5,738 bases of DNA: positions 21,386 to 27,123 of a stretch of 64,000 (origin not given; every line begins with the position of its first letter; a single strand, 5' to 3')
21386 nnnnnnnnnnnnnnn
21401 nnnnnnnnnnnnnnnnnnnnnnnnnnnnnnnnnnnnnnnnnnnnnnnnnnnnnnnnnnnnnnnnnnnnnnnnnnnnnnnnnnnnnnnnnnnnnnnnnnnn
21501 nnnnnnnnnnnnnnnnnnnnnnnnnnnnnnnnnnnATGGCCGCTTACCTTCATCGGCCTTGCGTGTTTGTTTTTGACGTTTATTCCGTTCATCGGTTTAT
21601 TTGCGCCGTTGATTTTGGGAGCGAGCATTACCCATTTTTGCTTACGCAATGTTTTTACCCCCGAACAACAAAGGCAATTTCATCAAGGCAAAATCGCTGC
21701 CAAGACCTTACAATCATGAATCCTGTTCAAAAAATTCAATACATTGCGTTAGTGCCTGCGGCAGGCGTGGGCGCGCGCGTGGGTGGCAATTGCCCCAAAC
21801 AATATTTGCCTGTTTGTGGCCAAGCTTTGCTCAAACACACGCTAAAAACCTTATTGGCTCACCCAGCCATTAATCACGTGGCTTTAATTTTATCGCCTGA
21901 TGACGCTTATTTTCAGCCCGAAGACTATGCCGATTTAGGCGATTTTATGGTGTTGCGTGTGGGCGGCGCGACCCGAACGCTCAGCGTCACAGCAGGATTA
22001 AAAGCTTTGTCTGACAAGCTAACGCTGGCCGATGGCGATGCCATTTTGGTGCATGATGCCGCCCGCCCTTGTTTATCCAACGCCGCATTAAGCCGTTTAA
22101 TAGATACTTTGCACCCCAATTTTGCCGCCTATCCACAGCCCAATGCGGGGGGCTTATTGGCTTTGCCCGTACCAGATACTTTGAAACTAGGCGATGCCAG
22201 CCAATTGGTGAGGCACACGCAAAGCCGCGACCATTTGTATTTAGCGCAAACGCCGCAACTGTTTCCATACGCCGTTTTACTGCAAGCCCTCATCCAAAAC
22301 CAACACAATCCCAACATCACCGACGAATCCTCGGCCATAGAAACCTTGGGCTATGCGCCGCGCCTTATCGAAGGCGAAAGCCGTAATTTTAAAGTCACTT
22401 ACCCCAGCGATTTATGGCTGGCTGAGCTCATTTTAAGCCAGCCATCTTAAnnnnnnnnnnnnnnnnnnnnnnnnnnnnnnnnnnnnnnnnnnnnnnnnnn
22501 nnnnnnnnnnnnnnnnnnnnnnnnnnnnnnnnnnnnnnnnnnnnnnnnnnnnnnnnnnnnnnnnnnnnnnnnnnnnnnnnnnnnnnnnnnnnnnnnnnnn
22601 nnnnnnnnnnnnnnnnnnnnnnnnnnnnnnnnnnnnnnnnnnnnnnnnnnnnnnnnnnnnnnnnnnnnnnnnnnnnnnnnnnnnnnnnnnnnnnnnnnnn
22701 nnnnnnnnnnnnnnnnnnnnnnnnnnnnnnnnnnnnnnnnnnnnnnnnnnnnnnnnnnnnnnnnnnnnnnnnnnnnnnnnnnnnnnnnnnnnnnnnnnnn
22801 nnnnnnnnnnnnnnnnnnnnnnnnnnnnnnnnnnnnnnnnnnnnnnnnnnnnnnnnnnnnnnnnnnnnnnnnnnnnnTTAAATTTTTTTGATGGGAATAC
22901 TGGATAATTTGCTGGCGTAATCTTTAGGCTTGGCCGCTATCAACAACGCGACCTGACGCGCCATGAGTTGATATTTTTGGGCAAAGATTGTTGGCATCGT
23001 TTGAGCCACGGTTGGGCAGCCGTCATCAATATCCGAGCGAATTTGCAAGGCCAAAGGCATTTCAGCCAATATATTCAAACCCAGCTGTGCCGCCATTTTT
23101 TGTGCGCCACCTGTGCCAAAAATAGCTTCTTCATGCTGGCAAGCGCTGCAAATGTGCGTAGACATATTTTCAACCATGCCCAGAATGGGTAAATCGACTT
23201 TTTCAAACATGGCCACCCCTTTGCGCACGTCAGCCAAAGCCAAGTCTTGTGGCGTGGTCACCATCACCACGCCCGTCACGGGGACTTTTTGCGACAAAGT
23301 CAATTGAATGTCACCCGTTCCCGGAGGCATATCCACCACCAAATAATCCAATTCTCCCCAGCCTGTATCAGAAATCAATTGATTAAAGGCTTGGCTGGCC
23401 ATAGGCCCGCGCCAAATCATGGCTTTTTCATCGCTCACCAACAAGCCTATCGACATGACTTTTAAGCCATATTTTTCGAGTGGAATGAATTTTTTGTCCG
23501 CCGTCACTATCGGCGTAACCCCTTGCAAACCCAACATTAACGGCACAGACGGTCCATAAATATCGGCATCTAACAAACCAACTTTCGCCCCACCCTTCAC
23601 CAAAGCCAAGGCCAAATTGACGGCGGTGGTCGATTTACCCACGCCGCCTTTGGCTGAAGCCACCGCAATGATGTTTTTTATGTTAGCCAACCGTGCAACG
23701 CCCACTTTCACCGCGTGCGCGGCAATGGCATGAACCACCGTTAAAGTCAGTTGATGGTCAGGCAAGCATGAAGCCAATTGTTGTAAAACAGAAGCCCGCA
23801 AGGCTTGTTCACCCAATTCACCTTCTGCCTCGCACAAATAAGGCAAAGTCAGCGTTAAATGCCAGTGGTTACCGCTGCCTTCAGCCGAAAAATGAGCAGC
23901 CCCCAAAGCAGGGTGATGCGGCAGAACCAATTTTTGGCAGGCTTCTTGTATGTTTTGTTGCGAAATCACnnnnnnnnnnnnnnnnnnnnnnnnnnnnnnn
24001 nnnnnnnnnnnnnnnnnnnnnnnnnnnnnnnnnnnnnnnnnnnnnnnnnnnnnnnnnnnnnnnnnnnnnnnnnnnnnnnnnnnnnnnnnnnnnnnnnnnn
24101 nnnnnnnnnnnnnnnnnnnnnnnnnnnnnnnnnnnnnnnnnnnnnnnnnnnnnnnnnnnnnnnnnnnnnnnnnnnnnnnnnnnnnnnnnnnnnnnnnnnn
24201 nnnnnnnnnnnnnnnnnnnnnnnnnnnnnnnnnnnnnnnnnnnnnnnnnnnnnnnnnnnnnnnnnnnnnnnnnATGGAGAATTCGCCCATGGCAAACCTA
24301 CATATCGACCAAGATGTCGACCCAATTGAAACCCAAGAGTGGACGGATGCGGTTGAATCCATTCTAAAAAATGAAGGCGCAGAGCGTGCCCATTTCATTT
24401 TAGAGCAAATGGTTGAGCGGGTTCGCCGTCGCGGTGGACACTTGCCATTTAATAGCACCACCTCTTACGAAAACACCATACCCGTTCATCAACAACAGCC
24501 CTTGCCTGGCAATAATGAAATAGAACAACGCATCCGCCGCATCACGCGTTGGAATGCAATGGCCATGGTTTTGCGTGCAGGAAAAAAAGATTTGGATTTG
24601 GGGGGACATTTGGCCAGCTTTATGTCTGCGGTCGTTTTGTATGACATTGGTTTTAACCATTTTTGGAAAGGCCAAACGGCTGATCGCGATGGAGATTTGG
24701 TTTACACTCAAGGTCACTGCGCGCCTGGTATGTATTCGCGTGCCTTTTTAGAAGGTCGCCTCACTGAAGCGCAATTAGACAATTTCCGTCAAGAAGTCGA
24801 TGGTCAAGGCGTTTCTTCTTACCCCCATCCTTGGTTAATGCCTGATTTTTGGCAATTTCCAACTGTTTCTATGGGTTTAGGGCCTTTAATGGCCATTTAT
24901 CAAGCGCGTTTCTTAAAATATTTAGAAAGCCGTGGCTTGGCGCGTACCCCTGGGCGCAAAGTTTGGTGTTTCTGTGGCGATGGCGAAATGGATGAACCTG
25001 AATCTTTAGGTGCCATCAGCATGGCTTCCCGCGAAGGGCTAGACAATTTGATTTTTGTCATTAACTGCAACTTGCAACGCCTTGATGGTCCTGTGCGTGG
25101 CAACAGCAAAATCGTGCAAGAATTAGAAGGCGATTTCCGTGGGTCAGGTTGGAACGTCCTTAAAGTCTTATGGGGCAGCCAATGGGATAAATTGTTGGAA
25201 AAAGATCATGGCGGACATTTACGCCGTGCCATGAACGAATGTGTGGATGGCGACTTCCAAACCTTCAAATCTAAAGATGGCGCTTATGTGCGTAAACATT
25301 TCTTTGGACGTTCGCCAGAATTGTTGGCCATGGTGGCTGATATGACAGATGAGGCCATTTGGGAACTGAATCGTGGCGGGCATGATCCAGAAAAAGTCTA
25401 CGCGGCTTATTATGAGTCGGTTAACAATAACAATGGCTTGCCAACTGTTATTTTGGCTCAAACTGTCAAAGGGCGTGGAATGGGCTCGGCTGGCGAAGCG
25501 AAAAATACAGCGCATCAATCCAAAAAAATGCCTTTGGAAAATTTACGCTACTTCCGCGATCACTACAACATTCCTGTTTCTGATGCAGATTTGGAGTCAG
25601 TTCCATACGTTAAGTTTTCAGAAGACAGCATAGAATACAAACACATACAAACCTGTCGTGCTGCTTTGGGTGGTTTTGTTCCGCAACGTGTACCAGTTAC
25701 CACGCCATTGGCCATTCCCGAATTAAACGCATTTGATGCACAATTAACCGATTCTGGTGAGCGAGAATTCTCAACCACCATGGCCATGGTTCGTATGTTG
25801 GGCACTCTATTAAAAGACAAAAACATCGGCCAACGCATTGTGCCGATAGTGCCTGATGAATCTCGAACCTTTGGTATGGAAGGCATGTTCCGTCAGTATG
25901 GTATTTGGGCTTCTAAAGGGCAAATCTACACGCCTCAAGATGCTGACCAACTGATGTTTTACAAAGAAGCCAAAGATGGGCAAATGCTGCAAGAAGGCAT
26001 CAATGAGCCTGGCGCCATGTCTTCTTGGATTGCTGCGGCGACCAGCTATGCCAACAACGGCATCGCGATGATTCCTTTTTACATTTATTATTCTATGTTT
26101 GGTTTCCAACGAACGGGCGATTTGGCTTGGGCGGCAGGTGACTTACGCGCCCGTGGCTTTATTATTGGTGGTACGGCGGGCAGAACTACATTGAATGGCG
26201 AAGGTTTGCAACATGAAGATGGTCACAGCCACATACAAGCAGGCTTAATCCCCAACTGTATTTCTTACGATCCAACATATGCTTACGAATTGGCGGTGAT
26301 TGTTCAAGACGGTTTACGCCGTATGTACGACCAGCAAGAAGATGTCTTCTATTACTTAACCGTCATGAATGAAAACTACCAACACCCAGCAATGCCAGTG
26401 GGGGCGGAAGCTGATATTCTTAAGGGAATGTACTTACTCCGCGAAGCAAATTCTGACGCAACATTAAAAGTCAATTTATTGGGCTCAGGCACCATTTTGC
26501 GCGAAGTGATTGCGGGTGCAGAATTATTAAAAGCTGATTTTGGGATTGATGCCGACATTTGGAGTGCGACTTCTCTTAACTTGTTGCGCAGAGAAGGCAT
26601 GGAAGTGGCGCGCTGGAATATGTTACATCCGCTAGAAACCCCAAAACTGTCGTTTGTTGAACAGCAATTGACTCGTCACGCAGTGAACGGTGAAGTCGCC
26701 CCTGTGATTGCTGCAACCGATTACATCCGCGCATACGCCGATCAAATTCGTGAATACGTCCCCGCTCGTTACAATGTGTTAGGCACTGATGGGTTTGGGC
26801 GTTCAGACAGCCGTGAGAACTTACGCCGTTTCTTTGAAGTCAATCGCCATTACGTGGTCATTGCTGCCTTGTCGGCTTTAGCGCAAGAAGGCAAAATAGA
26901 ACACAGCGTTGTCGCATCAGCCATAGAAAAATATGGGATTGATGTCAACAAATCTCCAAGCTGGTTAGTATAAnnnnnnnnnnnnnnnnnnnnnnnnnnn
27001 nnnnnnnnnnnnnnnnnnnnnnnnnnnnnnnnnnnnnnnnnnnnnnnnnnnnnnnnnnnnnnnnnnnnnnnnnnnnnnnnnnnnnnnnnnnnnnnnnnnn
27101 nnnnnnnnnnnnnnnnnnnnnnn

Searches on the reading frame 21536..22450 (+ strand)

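Call 65: search_protein_families(library=pfam, proteins=[window:21536-22450:+], max_evalue=0.00001)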
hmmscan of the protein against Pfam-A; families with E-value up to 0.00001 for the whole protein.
window:21536-22450:+ (304 aa): 2 families
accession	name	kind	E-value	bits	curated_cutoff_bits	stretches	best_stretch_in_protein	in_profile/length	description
PF01128.25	IspD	-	2.4e-58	197.9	27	1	70-301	2-220/221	2-C-methyl-D-erythritol 4-phosphate cytidylyltransferase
PF12804.13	NTP_transf_3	-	7.4e-08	33.2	27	1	71-205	1-126/160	MobA-like NTP transferase domain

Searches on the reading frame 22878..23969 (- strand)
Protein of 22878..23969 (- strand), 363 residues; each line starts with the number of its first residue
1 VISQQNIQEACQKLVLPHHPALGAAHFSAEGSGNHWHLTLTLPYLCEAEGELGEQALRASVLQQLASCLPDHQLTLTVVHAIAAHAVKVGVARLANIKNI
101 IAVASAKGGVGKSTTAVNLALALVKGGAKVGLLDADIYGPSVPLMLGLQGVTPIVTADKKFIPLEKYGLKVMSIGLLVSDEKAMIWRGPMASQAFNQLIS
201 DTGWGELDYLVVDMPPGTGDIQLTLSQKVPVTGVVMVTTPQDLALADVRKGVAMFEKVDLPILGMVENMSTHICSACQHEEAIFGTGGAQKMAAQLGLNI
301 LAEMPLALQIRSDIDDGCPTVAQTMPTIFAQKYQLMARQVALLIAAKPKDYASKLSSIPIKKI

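Call 65: search_protein_families(library=pfam, proteins=[window:22878-23969:-], max_evalue=0.00001)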
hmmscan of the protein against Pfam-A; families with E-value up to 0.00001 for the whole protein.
window:22878-23969:- (363 aa): 5 families
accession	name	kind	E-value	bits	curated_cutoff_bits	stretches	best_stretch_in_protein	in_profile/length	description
PF10609.15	ParA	-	3.9e-98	328.2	27.1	1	96-340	1-245/246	NUBPL iron-transfer P-loop NTPase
PF01656.29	CbiA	-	2.1e-11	44.3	25.4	1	101-268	1-81/125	CobQ/CobB/MinD/ParA nucleotide binding domain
PF13614.12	AAA_31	-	1.1e-09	38.9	27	1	99-137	2-40/177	AAA domain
PF09140.17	MipZ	-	1.8e-08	34.4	20.7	1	100-215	2-108/262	ATPase MipZ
PF00142.24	Fer4_NifH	-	9.8e-06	25.7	25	0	106-151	7-52/271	4Fe-4S iron sulfur cluster binding proteins, NifH/frxC family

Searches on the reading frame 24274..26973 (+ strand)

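Call 50: search_protein_families(library=pfam, proteins=[window:24274-26973:+], max_evalue=0.00001)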
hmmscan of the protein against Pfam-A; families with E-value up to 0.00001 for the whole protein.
window:24274-26973:+ (899 aa): 3 families
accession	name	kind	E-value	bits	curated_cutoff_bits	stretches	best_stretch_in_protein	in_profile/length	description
PF17831.6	PDH_E1_M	-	9.5e-114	378.9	23.2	1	481-705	3-229/229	Pyruvate dehydrogenase E1 component middle domain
PF22613.1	Transketolase_C_1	-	1.7e-20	73.7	27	1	718-856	1-112/113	Transketolase-like TK C-terminal domain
PF00456.26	Transketolase_N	-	3.1e-10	40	22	1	133-301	50-216/334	Transketolase, thiamine diphosphate binding domain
